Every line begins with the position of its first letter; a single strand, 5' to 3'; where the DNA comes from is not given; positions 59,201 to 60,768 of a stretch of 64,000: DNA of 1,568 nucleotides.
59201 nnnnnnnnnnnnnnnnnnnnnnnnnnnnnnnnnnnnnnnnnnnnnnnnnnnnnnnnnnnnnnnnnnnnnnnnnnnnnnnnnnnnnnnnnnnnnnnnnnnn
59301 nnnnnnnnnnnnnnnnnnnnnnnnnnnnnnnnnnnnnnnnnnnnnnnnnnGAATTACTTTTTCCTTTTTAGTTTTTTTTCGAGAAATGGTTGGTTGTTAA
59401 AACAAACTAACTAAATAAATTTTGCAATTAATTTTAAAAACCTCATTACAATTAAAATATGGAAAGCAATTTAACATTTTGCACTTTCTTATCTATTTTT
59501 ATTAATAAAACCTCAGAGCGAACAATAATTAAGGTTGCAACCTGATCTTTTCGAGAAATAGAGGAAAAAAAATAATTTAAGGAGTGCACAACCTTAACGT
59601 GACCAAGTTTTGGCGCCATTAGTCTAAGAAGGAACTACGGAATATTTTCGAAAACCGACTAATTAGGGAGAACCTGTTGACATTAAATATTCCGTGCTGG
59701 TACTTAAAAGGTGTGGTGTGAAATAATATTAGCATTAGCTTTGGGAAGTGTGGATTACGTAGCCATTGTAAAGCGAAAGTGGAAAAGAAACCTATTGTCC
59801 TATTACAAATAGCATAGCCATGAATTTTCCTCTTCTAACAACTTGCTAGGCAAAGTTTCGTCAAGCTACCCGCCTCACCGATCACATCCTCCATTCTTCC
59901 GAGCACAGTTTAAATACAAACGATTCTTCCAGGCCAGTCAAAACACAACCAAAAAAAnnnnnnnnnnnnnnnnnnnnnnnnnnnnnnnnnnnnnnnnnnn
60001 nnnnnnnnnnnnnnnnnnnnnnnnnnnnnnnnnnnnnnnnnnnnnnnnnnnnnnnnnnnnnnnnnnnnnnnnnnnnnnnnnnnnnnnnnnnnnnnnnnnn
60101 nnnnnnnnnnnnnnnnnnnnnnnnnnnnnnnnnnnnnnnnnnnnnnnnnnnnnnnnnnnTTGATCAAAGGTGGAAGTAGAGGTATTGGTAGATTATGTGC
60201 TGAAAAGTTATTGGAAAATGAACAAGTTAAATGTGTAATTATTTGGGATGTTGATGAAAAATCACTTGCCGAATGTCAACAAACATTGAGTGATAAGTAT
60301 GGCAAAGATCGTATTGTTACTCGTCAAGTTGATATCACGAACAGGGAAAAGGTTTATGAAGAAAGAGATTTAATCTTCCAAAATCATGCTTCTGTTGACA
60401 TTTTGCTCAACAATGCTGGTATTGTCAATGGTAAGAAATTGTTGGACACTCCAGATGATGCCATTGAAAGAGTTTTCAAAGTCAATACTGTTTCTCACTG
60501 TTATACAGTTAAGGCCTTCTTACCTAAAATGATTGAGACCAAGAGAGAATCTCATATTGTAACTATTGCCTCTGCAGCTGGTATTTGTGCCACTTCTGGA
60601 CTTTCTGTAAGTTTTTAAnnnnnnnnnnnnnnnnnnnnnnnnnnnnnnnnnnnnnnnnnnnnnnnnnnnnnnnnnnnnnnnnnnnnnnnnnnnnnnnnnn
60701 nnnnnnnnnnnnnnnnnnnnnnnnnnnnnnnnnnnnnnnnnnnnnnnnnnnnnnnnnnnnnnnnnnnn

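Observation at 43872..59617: Recurrent GC-rich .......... (E2F-consensus) element in four promoters, including that of MAD2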

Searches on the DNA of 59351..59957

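Call 106: search_rna_families(source=window, start=59351, end=59957, threshold=evalue, max_evalue=1)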
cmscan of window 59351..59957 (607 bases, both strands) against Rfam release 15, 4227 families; matches with E-value up to 1: 0.
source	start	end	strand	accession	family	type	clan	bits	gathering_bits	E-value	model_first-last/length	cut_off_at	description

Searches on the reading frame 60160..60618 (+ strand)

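Call 10: search_protein_families(library=pfam, proteins=[window:60160-60618:+], max_evalue=0.01)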
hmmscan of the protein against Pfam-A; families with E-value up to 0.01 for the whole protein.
window:60160-60618:+ (152 aa): 5 families
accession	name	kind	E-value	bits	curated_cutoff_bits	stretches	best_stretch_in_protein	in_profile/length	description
PF00106.31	adh_short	-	1.3e-26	93.8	26.6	1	2-145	5-143/195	short chain dehydrogenase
PF13561.12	adh_short_C2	-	1.8e-18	67.4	27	1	7-145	6-137/236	Enoyl-(Acyl carrier protein) reductase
PF08659.16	KR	-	2e-05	25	22.6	1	2-147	5-145/180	KR domain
PF03435.24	Sacchrp_dh_NADP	-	0.00088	20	25.1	1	8-68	8-64/129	Saccharopine dehydrogenase NADP binding domain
PF02719.21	Polysacc_synt_2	-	0.0011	18.6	20.2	1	1-67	2-71/293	Polysaccharide biosynthesis protein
